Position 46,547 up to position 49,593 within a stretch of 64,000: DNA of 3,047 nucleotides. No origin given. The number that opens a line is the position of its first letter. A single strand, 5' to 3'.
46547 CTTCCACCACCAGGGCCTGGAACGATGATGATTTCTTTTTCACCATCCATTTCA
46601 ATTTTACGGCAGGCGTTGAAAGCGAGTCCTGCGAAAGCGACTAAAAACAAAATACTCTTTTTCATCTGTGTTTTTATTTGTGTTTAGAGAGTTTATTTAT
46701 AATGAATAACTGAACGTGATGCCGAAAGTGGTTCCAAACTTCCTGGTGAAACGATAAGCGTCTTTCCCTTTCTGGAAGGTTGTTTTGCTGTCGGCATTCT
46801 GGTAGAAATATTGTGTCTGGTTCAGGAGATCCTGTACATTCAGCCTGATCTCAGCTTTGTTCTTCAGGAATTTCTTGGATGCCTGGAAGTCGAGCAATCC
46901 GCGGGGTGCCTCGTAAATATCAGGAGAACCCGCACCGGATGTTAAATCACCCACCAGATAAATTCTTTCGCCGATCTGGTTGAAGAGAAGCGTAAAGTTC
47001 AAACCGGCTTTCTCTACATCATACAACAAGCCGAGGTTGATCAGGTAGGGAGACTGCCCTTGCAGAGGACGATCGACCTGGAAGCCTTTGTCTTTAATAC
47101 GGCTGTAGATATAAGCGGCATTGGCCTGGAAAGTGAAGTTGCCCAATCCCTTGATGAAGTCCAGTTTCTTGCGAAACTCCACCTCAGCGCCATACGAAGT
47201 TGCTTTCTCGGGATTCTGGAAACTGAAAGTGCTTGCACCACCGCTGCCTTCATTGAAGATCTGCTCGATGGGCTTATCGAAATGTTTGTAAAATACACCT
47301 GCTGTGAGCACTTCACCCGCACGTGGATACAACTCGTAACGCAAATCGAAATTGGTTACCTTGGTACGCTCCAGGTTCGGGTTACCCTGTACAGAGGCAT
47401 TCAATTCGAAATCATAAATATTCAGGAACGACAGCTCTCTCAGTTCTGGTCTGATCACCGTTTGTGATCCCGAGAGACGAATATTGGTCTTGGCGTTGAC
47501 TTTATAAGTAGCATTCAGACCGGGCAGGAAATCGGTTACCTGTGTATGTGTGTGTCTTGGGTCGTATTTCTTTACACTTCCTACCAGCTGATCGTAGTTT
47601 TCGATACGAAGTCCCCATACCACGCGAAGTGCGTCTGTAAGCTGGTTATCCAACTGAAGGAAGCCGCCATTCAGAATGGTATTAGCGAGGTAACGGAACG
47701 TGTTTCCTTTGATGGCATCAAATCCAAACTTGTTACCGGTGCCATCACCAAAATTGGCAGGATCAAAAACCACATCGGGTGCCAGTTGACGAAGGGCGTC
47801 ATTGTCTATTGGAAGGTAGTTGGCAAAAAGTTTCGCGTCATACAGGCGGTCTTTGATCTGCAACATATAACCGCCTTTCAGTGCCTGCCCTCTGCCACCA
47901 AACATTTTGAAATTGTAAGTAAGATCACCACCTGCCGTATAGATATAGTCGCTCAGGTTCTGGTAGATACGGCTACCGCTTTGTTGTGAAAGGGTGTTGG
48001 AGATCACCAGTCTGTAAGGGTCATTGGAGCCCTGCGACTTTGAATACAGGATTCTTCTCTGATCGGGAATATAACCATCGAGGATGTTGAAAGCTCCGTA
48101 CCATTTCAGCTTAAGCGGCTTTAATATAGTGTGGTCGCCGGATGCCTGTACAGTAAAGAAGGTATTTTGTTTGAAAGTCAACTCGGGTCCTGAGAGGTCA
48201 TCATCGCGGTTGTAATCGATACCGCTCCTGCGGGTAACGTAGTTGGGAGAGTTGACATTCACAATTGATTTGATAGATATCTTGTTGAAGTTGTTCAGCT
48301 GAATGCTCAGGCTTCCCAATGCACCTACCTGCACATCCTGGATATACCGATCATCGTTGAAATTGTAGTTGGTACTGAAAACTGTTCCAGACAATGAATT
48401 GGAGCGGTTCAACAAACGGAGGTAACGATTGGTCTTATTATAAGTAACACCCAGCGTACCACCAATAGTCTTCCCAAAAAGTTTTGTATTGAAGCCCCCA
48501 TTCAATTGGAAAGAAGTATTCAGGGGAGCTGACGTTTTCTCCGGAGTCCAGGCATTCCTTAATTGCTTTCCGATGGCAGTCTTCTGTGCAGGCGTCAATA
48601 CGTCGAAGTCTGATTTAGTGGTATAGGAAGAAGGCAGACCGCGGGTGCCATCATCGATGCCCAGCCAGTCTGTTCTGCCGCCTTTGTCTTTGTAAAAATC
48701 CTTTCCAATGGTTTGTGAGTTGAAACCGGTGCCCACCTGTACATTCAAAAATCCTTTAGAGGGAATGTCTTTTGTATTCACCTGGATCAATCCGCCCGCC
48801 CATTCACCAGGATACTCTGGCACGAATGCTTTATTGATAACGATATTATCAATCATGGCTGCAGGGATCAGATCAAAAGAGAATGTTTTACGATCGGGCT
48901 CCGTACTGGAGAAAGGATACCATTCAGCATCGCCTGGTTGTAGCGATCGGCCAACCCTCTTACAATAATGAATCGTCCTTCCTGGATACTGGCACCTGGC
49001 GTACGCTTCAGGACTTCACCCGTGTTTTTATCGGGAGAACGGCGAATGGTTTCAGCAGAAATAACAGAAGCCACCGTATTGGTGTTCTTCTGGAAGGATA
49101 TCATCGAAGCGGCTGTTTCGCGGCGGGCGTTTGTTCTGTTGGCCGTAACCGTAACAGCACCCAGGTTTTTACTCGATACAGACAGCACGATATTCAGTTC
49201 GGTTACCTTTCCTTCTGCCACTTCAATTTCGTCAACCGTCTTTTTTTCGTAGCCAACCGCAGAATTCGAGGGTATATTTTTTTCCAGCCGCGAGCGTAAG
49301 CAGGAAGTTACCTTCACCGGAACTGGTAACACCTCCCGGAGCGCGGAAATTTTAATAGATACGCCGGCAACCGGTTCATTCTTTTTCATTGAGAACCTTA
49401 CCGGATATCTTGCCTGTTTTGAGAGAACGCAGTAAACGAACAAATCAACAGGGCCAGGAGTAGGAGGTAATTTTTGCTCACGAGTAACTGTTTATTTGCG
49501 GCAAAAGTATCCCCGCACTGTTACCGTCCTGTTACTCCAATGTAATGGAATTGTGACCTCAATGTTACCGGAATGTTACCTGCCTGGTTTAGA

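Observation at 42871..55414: Pho-type regulon read from sequence: four promoters with identically phased 11-bp hexamer arrays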

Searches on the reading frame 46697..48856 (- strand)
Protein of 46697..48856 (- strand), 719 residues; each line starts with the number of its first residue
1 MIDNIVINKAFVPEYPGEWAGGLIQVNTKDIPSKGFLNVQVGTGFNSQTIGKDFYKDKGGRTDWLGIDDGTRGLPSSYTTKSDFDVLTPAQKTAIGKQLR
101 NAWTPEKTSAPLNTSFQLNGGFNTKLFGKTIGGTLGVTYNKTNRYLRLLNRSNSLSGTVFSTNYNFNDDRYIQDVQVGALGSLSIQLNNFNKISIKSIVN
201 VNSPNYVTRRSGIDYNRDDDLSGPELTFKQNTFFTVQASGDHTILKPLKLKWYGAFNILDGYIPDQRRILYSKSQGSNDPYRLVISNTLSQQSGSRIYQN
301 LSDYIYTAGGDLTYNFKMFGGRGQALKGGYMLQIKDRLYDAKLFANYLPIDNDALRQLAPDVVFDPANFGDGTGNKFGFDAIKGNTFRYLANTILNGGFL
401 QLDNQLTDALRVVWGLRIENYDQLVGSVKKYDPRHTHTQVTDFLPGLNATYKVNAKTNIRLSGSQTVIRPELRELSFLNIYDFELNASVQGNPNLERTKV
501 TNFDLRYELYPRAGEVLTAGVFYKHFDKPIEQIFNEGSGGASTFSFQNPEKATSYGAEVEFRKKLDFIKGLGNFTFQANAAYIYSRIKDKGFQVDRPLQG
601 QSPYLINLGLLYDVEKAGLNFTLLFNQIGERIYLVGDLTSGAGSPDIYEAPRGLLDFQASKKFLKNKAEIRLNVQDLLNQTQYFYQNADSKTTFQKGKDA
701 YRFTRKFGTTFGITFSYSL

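Call 8: search_protein_families(library=pfam, proteins=[window:46697-48856:-])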
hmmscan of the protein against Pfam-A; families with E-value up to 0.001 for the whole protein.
window:46697-48856:- (719 aa): 2 families
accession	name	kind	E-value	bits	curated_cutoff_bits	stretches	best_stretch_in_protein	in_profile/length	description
PF14905.12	OMP_b-brl_3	-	9.6e-29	101.1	27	1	368-709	89-404/408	Outer membrane protein beta-barrel family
PF00593.30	TonB_dep_Rec_b-barrel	-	1.5e-25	91.4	27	1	213-676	42-435/436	TonB dependent receptor-like, beta-barrel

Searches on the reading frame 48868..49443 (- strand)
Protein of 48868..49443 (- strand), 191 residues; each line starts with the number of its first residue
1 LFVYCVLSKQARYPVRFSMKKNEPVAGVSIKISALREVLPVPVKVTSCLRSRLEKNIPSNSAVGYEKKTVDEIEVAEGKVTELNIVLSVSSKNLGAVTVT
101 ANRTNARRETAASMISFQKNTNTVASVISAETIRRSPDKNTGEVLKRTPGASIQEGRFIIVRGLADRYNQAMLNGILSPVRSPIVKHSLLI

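Call 8: search_protein_families(library=pfam, proteins=[window:48868-49443:-])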
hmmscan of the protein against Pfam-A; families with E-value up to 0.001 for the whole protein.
window:48868-49443:- (191 aa): 1 family
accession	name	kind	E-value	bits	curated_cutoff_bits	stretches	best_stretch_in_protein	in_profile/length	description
PF07715.20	Plug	-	1.5e-07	32.3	23.9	1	119-176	3-65/107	TonB-dependent Receptor Plug Domain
